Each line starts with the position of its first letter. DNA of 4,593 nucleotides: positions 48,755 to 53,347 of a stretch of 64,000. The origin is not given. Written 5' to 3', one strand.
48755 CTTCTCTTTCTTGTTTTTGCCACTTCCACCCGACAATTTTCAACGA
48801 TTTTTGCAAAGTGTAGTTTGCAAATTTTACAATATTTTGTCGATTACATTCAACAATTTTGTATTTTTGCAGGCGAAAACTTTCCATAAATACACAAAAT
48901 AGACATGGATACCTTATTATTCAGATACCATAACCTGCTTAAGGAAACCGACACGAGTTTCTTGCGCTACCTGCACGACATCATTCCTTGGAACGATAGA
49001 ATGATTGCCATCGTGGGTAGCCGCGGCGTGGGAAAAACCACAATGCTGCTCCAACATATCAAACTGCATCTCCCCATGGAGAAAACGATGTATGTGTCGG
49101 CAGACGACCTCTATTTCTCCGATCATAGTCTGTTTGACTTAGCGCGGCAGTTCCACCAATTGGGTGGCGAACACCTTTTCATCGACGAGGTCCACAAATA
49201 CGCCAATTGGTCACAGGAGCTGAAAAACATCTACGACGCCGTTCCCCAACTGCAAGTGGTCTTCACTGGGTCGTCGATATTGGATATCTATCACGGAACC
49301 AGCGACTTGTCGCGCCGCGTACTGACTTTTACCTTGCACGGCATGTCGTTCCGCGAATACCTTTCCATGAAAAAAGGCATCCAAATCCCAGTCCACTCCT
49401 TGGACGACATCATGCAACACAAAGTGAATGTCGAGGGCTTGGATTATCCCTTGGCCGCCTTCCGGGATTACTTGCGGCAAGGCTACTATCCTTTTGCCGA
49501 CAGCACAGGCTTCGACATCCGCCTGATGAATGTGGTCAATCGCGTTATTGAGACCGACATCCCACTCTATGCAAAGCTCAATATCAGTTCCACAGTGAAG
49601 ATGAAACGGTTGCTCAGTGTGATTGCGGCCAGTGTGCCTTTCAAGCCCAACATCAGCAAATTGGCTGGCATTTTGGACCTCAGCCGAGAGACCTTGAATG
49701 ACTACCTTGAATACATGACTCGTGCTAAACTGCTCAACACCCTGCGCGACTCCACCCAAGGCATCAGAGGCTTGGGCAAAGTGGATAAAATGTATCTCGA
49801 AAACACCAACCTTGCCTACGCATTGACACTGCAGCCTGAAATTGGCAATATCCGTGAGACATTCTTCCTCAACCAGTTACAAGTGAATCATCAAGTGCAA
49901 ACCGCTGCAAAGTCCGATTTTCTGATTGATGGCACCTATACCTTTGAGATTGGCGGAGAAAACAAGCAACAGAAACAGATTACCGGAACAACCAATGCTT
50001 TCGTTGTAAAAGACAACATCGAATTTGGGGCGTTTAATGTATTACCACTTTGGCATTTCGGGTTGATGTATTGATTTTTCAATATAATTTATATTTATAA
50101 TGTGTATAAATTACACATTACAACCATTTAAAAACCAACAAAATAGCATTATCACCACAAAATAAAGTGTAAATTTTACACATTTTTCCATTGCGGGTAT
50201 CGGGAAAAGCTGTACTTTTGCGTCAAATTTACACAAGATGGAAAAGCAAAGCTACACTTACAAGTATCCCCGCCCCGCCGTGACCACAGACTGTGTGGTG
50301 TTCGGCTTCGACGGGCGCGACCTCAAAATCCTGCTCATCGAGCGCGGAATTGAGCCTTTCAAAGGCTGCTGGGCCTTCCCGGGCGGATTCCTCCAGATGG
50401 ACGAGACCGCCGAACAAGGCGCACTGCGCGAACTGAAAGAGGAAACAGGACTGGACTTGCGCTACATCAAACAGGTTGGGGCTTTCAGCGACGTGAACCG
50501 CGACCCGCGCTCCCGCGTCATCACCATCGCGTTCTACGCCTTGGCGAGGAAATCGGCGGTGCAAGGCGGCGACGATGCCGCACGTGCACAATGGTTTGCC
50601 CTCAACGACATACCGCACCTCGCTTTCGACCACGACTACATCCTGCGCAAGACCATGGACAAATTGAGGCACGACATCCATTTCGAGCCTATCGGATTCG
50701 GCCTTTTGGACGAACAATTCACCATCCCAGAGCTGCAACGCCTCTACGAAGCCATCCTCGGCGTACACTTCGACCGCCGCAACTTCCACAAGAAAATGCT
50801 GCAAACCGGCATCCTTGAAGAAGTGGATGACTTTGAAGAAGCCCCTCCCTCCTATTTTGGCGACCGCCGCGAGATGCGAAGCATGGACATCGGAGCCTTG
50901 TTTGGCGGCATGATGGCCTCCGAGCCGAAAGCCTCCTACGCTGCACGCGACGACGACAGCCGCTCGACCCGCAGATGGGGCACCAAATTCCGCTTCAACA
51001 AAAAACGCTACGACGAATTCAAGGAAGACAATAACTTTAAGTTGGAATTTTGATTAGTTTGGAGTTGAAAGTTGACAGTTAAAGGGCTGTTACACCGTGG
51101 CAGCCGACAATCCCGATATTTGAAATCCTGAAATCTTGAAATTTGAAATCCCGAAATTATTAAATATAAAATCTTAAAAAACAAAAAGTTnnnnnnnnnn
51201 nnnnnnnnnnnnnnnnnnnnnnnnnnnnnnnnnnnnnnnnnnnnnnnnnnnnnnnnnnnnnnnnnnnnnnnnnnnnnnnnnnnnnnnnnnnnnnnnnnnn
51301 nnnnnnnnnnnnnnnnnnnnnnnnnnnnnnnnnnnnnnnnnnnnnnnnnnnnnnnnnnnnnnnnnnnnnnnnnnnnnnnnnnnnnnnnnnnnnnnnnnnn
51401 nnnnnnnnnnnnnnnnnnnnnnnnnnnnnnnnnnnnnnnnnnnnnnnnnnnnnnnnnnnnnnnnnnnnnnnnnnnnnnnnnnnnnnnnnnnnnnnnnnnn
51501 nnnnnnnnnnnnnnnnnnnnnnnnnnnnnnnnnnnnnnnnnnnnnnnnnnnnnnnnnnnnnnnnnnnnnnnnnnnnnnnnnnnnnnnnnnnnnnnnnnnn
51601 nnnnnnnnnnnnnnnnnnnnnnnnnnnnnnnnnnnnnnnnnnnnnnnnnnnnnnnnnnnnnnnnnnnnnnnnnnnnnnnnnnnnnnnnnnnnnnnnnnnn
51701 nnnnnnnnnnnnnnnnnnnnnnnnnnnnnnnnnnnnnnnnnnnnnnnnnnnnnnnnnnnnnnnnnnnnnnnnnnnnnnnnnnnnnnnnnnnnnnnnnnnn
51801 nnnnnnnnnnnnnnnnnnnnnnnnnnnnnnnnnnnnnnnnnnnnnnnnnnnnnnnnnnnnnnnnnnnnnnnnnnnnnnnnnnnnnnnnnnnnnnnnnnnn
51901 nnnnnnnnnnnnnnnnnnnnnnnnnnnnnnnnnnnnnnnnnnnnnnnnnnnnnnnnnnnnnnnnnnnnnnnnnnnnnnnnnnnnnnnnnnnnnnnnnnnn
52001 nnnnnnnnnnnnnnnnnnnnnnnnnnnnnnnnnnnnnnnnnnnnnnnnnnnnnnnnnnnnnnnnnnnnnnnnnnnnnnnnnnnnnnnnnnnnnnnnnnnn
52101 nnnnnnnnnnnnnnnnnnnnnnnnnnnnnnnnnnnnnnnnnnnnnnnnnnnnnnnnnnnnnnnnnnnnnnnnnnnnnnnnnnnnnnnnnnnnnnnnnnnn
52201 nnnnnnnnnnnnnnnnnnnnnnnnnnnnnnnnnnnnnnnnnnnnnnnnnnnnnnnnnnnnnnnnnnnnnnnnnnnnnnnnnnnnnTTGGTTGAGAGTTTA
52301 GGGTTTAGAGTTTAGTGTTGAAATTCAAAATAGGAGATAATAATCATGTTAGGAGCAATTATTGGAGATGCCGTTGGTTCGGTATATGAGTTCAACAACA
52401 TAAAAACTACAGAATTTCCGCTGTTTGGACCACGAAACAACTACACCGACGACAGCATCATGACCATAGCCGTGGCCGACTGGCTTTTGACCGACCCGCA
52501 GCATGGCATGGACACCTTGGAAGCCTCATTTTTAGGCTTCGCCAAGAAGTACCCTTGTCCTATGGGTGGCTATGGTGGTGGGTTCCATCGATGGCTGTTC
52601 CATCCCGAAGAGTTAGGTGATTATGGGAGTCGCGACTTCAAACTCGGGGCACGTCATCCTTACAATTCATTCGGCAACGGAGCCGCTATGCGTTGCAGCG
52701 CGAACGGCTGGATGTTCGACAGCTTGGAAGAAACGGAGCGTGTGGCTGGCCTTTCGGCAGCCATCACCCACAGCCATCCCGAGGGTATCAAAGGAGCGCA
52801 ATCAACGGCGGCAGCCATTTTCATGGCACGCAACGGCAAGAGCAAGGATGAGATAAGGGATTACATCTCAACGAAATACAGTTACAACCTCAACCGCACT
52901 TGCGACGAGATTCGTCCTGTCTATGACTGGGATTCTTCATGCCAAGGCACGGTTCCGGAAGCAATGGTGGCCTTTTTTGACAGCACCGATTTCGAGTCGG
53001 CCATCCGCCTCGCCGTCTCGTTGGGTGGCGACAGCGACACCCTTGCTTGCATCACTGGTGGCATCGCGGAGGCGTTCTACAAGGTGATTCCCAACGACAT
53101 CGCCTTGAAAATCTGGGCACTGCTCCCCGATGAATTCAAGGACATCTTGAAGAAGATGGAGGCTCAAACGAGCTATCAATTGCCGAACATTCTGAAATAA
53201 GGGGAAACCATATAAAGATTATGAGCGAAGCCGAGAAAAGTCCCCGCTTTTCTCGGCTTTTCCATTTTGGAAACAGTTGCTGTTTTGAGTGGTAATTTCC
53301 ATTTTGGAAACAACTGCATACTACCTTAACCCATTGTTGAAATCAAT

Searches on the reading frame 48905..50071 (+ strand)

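Call 3: search_protein_families(library=pfam, proteins=[window:48905-50071:+], max_evalue=0.1)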
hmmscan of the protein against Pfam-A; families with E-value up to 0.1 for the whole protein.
window:48905-50071:+ (389 aa): 10 families
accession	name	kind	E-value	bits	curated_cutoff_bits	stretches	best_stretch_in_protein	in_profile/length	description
PF13173.12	AAA_14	-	2.5e-29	102.4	27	1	31-153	2-129/129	AAA domain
PF13635.12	DUF4143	-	2.8e-07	30.8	28.1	1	226-331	9-124/160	Domain of unknown function (DUF4143)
PF13401.12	AAA_22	-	0.00032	21.4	27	0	31-51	5-25/130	AAA domain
PF01637.24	ATPase_2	-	0.0073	16.6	33.2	1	31-109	20-101/225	ATPase domain predominantly from Archaea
PF25199.1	nSTAND_NTPase5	-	0.013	15.8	34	1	32-102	42-111/145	Novel STAND NTPase 5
PF13191.12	AAA_16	-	0.031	15.2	32.6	1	32-123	25-114/167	AAA ATPase domain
PF06745.19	ATPase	-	0.034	14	26.6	1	31-87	19-71/231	KaiC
PF12775.13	AAA_7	-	0.048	13.6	25.8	0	13-63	15-64/181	P-loop containing dynein motor region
PF00005.33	ABC_tran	-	0.082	13.9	25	0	31-71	11-51/137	ABC transporter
PF00071.28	Ras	-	0.095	12.7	21.6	0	34-64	2-32/162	Ras family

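Call 4: search_protein_families(library=padloc, proteins=[window:48905-50071:+], max_evalue=0.1)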
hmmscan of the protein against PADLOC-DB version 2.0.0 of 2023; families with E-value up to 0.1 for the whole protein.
window:48905-50071:+ (389 aa): 7 families
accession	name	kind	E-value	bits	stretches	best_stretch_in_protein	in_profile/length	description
PDLC04787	PDC-S01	-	2.3e-26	90.6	1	22-326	16-324/412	-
PDLC04789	PDC-S01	-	2.3e-25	87.4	1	31-298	17-265/375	-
PDLC04790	PDC-S01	-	3e-21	73.6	1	31-325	27-325/422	-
PDLC04791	PDC-S01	-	4.3e-14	50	1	32-151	20-149/395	-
PDLC04788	PDC-S01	-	1e-09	35.8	1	36-282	24-281/448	-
PDLC04786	PDC-S01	-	1.8e-08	31.6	1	88-169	88-169/439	-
PDLC03217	MTase_II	-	0.0084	12.6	1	229-267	246-283/703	Type II methyltransferase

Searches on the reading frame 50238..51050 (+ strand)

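Call 27: search_protein_families(library=pfam, proteins=[window:50238-51050:+], max_evalue=0.001)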
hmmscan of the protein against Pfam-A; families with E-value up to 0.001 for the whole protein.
window:50238-51050:+ (271 aa): 4 families
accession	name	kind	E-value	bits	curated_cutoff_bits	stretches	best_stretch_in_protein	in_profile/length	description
PF00293.34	NUDIX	-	2.6e-21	76.5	21.1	1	14-135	3-126/134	NUDIX domain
PF21906.2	NrtR_WHD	-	1.9e-18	66.8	27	1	153-200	1-48/61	NrtR DNA-binding winged helix domain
PF19368.5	AraR_C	-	2.1e-06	28.3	23.8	1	150-196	2-49/82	AraR C-terminal winged HTH domain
PF22327.2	Nudt16-like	-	0.00092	19.6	27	0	41-78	31-69/161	U8 snoRNA-decapping enzyme-like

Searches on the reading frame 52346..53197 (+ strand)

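Call 27: search_protein_families(library=pfam, proteins=[window:52346-53197:+], max_evalue=0.001)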
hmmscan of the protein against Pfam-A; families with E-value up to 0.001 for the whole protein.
window:52346-53197:+ (284 aa): 1 family
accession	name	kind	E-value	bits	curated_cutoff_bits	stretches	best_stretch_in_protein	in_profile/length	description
PF03747.19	ADP_ribosyl_GH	-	2.2e-35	123.2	26.2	1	1-245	3-279/287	ADP-ribosylglycohydrolase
